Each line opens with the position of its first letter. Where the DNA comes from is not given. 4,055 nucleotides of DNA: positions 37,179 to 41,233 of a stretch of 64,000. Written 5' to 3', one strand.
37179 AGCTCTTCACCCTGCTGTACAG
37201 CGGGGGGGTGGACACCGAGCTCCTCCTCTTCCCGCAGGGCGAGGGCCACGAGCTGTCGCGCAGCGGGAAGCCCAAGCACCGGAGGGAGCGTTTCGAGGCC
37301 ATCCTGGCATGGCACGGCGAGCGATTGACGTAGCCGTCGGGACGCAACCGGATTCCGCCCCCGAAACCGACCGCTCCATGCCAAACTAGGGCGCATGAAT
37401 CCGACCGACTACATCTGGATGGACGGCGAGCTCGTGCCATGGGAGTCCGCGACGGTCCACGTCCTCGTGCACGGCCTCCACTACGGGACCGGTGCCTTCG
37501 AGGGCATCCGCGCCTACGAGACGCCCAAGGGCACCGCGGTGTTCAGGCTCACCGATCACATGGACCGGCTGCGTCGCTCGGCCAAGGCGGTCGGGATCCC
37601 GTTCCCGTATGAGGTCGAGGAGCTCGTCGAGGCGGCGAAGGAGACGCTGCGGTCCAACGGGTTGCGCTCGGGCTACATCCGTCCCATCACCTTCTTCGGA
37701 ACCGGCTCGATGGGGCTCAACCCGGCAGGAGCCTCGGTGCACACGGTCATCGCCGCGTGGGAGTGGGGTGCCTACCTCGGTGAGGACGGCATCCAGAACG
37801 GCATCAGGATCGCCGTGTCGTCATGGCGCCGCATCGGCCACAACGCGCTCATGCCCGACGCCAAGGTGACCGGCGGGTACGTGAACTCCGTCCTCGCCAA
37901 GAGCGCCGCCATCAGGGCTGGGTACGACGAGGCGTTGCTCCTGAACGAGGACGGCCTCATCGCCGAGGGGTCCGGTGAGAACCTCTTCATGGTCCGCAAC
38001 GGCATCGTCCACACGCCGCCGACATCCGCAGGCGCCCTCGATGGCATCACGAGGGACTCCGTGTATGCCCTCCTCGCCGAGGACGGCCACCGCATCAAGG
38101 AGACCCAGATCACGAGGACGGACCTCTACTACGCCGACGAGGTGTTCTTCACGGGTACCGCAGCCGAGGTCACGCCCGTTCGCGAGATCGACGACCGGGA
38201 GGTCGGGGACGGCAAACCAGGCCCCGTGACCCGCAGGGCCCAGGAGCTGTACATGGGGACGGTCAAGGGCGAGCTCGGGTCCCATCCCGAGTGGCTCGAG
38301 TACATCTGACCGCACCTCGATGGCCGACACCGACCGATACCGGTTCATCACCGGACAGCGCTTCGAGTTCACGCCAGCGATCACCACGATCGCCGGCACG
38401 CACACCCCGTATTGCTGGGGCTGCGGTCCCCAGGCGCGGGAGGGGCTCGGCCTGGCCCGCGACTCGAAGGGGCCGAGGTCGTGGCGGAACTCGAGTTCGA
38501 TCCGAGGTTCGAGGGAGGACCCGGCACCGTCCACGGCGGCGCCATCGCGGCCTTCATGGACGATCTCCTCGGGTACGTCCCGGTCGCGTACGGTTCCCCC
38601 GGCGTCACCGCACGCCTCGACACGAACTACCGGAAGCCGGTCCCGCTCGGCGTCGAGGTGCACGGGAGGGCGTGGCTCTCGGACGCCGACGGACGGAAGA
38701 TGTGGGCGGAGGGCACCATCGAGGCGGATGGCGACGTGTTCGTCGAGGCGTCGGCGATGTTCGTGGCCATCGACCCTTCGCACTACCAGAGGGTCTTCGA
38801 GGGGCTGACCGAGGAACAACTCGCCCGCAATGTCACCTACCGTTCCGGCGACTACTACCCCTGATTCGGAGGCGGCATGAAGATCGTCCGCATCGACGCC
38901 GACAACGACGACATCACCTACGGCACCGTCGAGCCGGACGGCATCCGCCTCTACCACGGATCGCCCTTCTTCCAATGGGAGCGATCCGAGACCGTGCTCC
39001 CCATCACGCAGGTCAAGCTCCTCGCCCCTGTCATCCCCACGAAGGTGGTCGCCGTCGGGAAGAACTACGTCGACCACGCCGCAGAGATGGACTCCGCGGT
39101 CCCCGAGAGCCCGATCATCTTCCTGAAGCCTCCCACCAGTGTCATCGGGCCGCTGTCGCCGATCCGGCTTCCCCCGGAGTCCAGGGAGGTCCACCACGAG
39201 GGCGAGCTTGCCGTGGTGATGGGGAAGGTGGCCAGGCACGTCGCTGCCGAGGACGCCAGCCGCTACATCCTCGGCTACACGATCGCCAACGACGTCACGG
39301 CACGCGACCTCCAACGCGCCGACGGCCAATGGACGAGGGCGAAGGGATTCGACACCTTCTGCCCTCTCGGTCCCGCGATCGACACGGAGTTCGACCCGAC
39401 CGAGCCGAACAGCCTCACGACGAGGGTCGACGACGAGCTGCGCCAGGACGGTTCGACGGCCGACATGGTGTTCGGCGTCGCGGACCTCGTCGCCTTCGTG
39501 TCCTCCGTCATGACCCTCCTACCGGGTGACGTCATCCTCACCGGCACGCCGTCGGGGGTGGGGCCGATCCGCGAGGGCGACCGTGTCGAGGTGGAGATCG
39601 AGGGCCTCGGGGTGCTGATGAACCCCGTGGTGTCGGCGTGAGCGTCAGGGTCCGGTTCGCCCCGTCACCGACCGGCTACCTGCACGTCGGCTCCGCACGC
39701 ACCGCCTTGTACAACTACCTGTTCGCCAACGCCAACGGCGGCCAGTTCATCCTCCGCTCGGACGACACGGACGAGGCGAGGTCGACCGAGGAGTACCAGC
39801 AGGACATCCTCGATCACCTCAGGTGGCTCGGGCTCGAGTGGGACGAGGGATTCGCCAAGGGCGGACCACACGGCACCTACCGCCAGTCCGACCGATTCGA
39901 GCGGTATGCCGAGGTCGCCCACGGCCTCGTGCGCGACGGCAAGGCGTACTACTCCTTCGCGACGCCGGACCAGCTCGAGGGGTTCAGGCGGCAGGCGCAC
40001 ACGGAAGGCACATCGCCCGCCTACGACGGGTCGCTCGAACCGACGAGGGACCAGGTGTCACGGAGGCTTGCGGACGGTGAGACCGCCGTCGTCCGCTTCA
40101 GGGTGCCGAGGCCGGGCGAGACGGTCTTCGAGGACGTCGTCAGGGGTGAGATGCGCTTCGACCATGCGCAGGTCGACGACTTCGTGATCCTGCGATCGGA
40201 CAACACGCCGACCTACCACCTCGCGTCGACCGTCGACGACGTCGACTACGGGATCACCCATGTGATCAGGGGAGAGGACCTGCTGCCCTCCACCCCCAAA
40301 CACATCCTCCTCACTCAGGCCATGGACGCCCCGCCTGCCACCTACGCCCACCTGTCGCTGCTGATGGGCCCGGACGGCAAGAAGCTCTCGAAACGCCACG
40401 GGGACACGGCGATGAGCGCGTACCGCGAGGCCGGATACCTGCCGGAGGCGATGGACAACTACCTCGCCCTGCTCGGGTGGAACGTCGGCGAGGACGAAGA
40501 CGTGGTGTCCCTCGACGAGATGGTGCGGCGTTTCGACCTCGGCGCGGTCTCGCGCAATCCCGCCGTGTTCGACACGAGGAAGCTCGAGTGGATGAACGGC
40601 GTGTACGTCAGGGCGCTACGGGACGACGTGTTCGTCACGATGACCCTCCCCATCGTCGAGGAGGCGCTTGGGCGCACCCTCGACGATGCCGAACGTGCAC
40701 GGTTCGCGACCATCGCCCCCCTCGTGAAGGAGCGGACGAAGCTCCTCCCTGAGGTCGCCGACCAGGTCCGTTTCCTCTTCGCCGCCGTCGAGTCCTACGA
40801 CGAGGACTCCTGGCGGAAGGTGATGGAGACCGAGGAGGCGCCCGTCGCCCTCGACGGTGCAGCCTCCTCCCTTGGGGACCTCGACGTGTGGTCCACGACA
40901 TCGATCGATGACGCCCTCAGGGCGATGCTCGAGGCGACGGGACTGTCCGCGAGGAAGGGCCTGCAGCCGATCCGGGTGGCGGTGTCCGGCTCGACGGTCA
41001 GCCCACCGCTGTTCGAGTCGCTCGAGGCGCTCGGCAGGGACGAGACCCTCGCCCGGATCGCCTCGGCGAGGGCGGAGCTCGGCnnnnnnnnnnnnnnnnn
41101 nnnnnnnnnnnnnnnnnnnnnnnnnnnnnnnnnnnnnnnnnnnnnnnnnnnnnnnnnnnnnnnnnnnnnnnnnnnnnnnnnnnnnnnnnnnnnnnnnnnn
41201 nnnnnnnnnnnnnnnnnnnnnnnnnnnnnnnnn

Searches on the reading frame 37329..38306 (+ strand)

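Call 17: search_protein_families(library=pfam, proteins=[window:37329-38306:+], max_evalue=0.0001)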
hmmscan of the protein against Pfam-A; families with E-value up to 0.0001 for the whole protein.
window:37329-38306:+ (326 aa): 1 family
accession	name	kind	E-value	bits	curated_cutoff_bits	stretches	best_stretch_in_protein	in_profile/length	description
PF01063.24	Aminotran_4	-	2.3e-56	191.6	28.5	1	55-287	1-223/223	Amino-transferase class IV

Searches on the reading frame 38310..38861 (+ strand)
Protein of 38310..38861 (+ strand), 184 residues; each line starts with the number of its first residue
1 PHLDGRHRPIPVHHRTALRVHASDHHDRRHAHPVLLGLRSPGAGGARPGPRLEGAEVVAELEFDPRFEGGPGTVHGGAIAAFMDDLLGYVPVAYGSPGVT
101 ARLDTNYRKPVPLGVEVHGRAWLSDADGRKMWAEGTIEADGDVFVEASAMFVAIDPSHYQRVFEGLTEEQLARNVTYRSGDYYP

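Call 17: search_protein_families(library=pfam, proteins=[window:38310-38861:+], max_evalue=0.0001)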
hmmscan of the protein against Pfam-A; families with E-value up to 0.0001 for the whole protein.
window:38310-38861:+ (184 aa): 1 family
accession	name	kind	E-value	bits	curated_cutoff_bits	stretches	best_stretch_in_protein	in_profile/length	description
PF03061.28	4HBT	-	5e-09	36.8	20.6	1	72-142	2-75/79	Thioesterase superfamily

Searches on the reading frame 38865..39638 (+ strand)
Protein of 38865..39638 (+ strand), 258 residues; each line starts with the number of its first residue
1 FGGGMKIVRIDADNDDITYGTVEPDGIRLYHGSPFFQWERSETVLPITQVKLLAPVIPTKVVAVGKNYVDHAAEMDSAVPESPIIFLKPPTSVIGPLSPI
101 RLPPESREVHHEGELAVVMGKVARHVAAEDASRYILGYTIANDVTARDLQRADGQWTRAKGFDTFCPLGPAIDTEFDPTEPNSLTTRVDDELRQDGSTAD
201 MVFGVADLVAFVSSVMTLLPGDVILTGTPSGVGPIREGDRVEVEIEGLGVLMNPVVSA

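Call 17: search_protein_families(library=pfam, proteins=[window:38865-39638:+], max_evalue=0.0001)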
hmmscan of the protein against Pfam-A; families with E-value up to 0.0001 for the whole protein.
window:38865-39638:+ (258 aa): 2 families
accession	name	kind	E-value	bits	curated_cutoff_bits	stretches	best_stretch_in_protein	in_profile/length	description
PF01557.24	FAA_hydrolase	-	2.7e-71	240.1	23.9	1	60-256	1-214/214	Fumarylacetoacetate (FAA) hydrolase C-terminal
PF10370.14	Rv2993c-like_N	-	9e-12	46.1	21.3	1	5-55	1-50/50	Rv2993c-like, N-terminal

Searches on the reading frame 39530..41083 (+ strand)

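Call 17: search_protein_families(library=pfam, proteins=[window:39530-41083:+], max_evalue=0.0001)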
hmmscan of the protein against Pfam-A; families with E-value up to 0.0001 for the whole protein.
window:39530-41083:+ (518 aa): 2 families
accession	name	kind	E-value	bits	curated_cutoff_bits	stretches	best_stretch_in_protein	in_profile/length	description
PF00749.27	tRNA-synt_1c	-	2.5e-97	326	23.4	1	39-354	2-314/314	tRNA synthetases class I (E and Q), catalytic domain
PF19269.4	Anticodon_2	-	8.1e-32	111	23.6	1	375-513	9-140/141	Anticodon binding domain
